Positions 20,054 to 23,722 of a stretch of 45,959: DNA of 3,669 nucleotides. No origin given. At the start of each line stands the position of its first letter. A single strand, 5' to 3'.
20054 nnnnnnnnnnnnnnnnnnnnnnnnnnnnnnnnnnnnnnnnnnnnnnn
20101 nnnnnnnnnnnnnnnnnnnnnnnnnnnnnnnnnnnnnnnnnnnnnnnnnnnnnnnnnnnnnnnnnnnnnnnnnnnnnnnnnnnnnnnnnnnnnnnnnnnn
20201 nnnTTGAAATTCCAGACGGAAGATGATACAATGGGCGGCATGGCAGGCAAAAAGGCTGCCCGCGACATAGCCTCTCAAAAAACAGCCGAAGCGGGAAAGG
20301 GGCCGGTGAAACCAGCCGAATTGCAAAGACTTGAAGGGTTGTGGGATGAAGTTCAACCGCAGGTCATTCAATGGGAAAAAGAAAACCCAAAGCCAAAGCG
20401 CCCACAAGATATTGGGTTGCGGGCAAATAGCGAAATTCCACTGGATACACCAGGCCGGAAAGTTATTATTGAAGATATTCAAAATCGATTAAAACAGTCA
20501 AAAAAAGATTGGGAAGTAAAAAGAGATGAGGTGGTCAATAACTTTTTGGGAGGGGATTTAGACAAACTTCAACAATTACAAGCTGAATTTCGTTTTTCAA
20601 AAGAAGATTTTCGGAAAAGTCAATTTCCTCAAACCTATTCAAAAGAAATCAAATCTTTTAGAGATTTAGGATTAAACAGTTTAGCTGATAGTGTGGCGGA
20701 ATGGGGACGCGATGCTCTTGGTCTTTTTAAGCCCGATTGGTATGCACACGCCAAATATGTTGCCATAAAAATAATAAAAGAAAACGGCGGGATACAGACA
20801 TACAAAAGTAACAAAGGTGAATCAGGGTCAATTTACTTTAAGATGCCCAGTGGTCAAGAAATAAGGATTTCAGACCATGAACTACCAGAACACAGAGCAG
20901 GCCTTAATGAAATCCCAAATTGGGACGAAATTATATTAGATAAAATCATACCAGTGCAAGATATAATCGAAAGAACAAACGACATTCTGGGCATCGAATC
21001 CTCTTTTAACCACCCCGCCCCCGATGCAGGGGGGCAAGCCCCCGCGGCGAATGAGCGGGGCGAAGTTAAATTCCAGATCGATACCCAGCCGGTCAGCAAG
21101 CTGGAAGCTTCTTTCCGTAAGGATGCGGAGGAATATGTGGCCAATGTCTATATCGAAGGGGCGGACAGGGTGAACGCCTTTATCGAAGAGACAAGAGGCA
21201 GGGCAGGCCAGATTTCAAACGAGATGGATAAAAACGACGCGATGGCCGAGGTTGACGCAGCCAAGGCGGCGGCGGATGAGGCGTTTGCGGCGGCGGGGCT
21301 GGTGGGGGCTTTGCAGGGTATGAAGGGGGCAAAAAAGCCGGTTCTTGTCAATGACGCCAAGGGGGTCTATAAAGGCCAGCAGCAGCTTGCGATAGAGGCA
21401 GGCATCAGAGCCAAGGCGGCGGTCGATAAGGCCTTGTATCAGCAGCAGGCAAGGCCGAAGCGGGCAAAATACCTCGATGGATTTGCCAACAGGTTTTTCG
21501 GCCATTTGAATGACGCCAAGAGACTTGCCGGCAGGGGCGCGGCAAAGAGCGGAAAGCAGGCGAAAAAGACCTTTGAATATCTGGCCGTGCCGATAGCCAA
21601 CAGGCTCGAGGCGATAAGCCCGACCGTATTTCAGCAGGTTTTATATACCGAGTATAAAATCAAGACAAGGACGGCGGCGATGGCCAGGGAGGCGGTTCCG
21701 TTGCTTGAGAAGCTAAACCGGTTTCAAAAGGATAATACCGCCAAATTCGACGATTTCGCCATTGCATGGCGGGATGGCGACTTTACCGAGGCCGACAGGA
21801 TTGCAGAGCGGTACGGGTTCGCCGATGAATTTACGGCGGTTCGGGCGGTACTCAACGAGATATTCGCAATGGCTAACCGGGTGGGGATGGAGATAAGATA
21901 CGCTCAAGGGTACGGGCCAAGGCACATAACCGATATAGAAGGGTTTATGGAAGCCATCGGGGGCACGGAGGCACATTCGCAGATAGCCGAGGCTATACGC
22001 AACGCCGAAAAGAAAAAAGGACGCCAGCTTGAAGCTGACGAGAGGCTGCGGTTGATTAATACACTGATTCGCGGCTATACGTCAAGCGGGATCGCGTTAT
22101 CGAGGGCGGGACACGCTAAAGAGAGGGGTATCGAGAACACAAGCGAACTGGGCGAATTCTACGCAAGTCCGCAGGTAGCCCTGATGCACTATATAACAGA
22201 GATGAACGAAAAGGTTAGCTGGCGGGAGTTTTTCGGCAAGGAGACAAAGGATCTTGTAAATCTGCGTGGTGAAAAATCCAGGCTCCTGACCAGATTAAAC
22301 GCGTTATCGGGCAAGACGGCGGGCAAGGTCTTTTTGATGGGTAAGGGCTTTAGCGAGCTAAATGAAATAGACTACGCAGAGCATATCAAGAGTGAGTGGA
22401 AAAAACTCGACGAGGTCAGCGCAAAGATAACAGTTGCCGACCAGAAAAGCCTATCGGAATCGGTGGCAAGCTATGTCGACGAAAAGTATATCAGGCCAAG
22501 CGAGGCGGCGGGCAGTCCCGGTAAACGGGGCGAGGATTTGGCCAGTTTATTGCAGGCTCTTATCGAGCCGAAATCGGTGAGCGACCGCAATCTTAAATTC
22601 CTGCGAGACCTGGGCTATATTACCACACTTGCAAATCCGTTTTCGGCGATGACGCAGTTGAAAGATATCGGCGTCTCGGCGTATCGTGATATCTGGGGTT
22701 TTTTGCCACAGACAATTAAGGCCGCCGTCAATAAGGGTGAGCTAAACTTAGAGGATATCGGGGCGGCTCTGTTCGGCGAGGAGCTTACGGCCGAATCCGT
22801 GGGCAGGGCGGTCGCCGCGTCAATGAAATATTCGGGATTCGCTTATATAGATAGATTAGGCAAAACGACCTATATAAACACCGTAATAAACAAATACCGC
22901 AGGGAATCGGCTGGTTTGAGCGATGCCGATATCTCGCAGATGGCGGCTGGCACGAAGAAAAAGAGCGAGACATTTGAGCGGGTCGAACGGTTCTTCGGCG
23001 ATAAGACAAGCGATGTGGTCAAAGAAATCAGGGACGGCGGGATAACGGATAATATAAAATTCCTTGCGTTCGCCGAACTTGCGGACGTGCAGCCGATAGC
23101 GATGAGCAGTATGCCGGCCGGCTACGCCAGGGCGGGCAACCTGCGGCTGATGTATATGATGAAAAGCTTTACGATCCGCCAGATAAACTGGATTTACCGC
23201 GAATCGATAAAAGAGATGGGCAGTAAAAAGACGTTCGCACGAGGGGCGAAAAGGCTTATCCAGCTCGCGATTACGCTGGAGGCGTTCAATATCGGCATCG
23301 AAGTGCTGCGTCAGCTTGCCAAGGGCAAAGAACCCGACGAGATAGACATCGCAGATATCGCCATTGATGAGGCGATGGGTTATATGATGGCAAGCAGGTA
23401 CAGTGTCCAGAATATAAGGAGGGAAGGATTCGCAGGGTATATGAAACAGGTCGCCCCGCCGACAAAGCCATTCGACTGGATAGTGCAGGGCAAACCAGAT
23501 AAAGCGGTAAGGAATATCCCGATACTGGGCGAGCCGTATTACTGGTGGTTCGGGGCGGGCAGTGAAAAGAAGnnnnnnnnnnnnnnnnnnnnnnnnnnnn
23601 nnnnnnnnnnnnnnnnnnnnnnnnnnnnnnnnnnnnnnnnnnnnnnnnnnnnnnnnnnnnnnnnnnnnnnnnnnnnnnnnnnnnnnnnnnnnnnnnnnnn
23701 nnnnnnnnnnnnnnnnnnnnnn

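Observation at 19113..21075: The 2132-aa giant virion ORF is a mosaic: vestigial intergenic elements, in frame, flank AT-rich cassettes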

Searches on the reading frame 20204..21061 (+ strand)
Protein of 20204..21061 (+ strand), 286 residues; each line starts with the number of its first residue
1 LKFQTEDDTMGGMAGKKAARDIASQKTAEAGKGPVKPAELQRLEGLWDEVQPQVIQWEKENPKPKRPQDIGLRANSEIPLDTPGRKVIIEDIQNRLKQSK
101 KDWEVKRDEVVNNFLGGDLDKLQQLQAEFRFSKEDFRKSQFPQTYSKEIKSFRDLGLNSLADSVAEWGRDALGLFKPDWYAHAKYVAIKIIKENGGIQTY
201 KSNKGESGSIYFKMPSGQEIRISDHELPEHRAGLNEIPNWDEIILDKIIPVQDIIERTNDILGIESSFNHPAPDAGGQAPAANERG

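Call 37: find_homologous_proteins(query=window:20204-21061:+, max_evalue=0.01)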
Query window:20204-21061:+: 681 candidates shared short words with the query, none scored E <= 0.01.

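Call 66: predict_structure(alignment_id=A3)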
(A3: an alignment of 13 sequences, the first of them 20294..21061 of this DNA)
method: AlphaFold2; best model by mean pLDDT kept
length: 256 residues; sequences in the alignment: 13
mean_pLDDT: 85.0   pTM: 0.63
mean pLDDT of the five models: 85.0, 81.2, 79.3, 76.7, 74.2
residues with pLDDT >= 90: 141; 70-90: 79; 50-70: 25; < 50: 11
segments of 3 or more residues with pLDDT < 50: 250-256
pLDDT, mean of each block of 10 residues (from residue 1): 65 80 89 89 85 92 93 91 83 74 77 94 96 93 95 97 97 91 96 87 63 96 96 81 53 42
secondary structure, 60 per line:
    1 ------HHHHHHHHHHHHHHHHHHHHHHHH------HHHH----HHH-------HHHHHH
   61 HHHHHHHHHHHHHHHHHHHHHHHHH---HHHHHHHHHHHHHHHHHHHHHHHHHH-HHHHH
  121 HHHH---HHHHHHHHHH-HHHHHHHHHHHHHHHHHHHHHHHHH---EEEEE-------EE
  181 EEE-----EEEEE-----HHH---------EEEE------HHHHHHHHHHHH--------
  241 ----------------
elements in order: H7-30 H37-40 H55-85 H89-114 H116-124 H128-137 H139-163 E167-171 E179-183 E189-193 E211-214 H221-232

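Call 70: fold_search(model_id=the predicted structure, library=pdb)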
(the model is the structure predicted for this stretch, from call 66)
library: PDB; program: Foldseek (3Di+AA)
matches with E <= 10: 321; with E <= 0.001: 0
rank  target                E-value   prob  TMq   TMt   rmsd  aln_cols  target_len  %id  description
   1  6zxg_j                3.2e-01  0.08  0.10  0.16  16.7       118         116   13  Cryo-EM structure of a late human pre-40S ribosomal subunit - State H1 (released 2020-12-02)
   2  6flq_F                4.7e-01  0.10  0.12  0.07  10.5        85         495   14  CryoEM structure of E.coli RNA polymerase paused elongation complex bound to NusA (released 2018-03-21)
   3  8q3k_E                5.8e-01  0.28  0.17  0.21   7.8       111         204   11  The open state of the ASFV apo-RNA polymerase (released 2024-02-14)
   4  6x7k_AG               5.8e-01  0.16  0.13  0.07  10.3        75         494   16  Cryo-EM structure of an Escherichia coli coupled transcription-translation complex B3 (TTC-B3) containing an mRNA wit (released 2020-09-02)
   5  1npb_A                7.7e-01  0.33  0.13  0.22   9.3        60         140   23  Crystal structure of the fosfomycin resistance protein from transposon Tn2921 (released 2004-03-02)
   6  6zxf_j                7.7e-01  0.07  0.13  0.20  14.1       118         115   13  Cryo-EM structure of a late human pre-40S ribosomal subunit - State G (released 2020-12-02)
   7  2p7q_A                8.1e-01  0.30  0.15  0.27  11.5        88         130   16  Crystal structure of E126Q mutant of genomically encoded fosfomycin resistance protein, FosX, from Listeria monocytoge (released 2007-07-17)
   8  1npb_D                8.6e-01  0.41  0.13  0.22   7.3        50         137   28  Crystal structure of the fosfomycin resistance protein from transposon Tn2921 (released 2004-03-02)
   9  7n7g_A                9.1e-01  0.23  0.13  0.22   8.1        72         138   17  Crystal Structure of FosB from Enterococcus faecium with Fosfomycin (released 2022-07-27)
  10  9qbp_C                1.1e+00  0.38  0.14  0.09   4.6        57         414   12  Crystal structure of Enhydrobacter aerosaccus apo SPARDA complex (released 2025-12-17)
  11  2p7p_A                1.1e+00  0.20  0.14  0.25  11.0        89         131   18  Crystal structure of genomically encoded fosfomycin resistance protein, FosX, from Listeria monocytogenes complexed wi (released 2007-07-17)
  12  2p7l_E                1.2e+00  0.30  0.15  0.28  10.6        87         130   21  Crystal structure of monoclinic form of genomically encoded fosfomycin resistance protein, FosX, from Listeria monocyt (released 2007-07-17)
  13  2o2l_L                1.3e+00  0.21  0.11  0.25   7.6        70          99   14  Crystal structure of human heat-labile enterotoxin in complex with a blood group A antigen analog (released 2007-08-14)
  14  2o2l_D                1.3e+00  0.18  0.10  0.22   7.2        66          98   11  Crystal structure of human heat-labile enterotoxin in complex with a blood group A antigen analog (released 2007-08-14)
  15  8q3b_E                1.3e+00  0.06  0.10  0.12  10.9        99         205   14  The closed state of the ASFV apo-RNA polymerase (released 2024-02-14)
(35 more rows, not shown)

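Call 122: find_related_loci(query=A3, collection=viral_contigs, flank=4000)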
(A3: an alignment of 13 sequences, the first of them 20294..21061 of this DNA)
Query A3 (256 aa) in viral_contigs; peptide patterns used: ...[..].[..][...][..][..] (x = any residue, [..] = any of these).
28 stretches matched a pattern; 1 encode a relative of the query (tblastn E <= 1e-3); 1 distinct loci.
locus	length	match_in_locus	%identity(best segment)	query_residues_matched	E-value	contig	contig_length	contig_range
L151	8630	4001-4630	30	27-232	2e-17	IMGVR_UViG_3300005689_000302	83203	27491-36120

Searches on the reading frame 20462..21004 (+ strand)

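Call 13: search_protein_families(library=pfam, proteins=[window:20462-21004:+], max_evalue=5)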
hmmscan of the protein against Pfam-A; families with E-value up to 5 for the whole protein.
window:20462-21004:+ (181 aa): 1 family
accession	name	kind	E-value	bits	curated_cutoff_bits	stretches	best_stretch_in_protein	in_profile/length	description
PF17751.7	SKICH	-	0.1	13.6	23.4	1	78-127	26-70/103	SKICH domain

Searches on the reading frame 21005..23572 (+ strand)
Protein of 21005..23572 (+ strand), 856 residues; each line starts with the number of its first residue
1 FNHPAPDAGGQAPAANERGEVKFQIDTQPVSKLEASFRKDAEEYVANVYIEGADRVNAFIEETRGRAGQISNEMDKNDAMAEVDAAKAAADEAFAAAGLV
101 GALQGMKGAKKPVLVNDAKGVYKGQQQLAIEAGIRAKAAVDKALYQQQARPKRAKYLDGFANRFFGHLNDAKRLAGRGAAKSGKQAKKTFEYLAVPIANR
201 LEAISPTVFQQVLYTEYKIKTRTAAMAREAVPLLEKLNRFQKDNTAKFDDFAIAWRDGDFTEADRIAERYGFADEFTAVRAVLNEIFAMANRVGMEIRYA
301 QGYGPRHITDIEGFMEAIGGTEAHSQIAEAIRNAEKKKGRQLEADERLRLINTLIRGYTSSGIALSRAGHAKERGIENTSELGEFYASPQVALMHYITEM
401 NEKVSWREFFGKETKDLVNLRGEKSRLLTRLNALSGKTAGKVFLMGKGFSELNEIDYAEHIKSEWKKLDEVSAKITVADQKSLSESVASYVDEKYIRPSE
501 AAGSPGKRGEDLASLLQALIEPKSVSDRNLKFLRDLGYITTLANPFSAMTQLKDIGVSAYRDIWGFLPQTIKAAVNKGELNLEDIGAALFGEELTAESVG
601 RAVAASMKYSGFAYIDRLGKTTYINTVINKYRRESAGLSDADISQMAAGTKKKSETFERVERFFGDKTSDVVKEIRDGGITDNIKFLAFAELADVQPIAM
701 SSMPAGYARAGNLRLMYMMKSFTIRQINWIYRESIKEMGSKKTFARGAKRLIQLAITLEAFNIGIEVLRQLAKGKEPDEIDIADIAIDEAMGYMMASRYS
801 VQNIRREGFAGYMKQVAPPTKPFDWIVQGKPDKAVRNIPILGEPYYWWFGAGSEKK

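Call 13: search_protein_families(library=pfam, proteins=[window:21005-23572:+], max_evalue=5)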
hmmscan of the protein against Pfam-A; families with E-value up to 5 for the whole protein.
window:21005-23572:+ (856 aa): 3 families
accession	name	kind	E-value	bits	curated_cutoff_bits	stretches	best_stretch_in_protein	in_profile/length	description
PF01540.21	Lipoprotein_7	-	0.021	15.7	24.1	1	395-471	14-89/112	Adhesin lipoprotein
PF06073.17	DUF934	-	0.041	14.1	25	1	254-296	29-72/107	Bacterial protein of unknown function (DUF934)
PF06115.17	DUF956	-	0.14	12.4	26.9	1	435-480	20-65/117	Domain of unknown function (DUF956)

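Call 32: find_related_loci(query=A1, collection=viral_contigs, flank=10000)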
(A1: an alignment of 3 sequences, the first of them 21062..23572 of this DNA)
Query A1 (837 aa) in viral_contigs; peptide patterns used: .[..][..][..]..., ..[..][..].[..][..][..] (x = any residue, [..] = any of these).
103 stretches matched a pattern; 8 encode a relative of the query (tblastn E <= 1e-3); 8 distinct loci.
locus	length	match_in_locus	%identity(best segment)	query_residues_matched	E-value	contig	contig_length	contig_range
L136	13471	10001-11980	32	160-837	6e-107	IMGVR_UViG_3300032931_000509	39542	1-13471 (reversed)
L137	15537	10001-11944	32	178-836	1e-95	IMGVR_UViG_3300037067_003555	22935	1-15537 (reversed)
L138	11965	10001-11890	30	178-836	3e-90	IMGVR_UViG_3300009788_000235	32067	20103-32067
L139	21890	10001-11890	30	178-836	4e-90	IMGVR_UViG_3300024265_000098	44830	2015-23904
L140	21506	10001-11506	25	264-833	4e-47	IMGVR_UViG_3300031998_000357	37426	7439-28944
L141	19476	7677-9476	25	174-833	5e-42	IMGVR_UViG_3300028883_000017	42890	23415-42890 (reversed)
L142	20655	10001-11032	27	493-833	1e-33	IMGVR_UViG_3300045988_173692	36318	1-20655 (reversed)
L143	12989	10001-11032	27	493-833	1e-33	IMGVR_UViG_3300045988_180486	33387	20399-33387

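Call 35: search_protein_families(library=pfam, proteins=[L136:4859-12010:+, L137:8015-11974:+, L139:5780-11932:+, L140:5816-11572:+, L142:4823-11098:+], max_evalue=0.001)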
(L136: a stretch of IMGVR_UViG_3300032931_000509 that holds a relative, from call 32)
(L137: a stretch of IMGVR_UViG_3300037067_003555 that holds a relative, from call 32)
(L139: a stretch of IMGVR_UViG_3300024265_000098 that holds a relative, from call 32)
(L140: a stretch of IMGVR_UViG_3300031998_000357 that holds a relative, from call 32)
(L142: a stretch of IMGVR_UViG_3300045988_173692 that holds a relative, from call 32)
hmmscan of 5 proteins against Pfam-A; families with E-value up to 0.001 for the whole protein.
L136:4859-12010:+ (2384 aa): 2 families
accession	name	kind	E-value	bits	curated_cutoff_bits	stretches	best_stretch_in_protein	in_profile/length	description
PF13151.12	DUF3990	-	4.2e-05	23.7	32.2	1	592-720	3-116/152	Protein of unknown function (DUF3990)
PF18760.7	ART-PolyVal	-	0.00041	21.6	31.2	0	591-738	8-112/140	ADP-Ribosyltransferase in polyvalent proteins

L137:8015-11974:+ (1320 aa): 1 family
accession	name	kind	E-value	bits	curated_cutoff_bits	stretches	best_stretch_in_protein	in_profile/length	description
PF20612.3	SHOCT_2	-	0.00095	19.7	24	0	541-578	10-47/53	SHOCT domain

L139:5780-11932:+ (2051 aa): 0 families

L140:5816-11572:+ (1919 aa): 0 families

L142:4823-11098:+ (2092 aa): 0 families

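Call 50: find_related_loci(query=window:21062-23572:+, collection=metagenome_contigs, flank=10000)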
Query window:21062-23572:+ (837 aa) in metagenome_contigs; peptide patterns used: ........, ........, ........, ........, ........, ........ (x = any residue, [..] = any of these).
34 stretches matched a pattern, but none encodes a relative of the query by tblastn (E <= 1e-3).

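Call 52: find_related_loci(query=A2, collection=metagenome_contigs, flank=10000)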
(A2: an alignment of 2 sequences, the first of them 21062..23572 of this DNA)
Query A2 (837 aa) in metagenome_contigs; peptide patterns used: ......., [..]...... (x = any residue, [..] = any of these).
190 stretches matched a pattern; 1 encode a relative of the query (tblastn E <= 1e-3); 1 distinct loci.
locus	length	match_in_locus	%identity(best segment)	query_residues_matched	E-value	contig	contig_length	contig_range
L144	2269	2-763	30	588-833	2e-33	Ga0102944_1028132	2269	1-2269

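Call 53: find_related_loci(query=A2, collection=viral_contigs, flank=10000)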
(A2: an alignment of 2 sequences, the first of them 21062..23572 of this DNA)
Query A2 (837 aa) in viral_contigs; peptide patterns used: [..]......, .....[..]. (x = any residue, [..] = any of these).
131 stretches matched a pattern, but none encodes a relative of the query by tblastn (E <= 1e-3).
